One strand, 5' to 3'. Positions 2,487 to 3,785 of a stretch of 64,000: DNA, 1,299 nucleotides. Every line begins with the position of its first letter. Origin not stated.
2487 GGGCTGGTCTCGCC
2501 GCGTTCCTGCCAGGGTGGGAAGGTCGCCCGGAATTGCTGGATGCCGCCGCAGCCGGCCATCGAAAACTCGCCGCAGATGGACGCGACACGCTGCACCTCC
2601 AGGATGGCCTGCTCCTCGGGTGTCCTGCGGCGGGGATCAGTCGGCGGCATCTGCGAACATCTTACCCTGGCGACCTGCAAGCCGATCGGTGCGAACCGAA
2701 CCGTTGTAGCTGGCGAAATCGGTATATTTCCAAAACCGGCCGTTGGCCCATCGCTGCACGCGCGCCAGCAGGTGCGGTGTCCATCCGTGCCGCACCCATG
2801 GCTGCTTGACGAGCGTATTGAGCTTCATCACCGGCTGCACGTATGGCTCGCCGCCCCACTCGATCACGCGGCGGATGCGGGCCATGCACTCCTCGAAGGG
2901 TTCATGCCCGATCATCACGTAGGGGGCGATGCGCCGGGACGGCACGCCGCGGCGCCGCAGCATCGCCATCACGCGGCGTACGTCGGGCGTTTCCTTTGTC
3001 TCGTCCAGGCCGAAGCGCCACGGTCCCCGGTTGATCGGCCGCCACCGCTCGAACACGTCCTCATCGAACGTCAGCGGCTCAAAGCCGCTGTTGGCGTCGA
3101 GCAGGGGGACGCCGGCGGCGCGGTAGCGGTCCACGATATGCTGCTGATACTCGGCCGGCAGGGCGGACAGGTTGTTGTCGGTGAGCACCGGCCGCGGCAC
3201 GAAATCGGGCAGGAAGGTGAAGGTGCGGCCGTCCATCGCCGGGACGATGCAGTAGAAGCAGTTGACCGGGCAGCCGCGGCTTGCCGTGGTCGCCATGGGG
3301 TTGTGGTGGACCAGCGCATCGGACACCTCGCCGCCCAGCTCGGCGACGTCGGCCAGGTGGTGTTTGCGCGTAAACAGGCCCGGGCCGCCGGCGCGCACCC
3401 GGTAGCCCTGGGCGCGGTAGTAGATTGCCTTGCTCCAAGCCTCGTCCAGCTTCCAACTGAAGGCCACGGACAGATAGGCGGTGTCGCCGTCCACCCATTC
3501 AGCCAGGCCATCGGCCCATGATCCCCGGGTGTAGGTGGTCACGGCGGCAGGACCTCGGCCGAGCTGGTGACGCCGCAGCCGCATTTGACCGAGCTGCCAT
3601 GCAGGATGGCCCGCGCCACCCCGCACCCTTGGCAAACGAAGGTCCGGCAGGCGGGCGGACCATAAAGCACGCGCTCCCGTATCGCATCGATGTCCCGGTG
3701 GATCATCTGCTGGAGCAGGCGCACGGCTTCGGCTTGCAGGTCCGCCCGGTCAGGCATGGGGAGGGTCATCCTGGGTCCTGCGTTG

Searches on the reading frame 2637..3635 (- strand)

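Call 59: search_protein_families(library=phrogs, proteins=[window:2637-3635:-], max_evalue=0.0001)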
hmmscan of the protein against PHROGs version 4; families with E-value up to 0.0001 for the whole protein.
window:2637-3635:- (332 aa): 1 family
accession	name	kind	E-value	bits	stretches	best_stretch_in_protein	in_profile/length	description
phrog_9298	-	other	7.3e-10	39.7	1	51-312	42-296/305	radical SAM domain protein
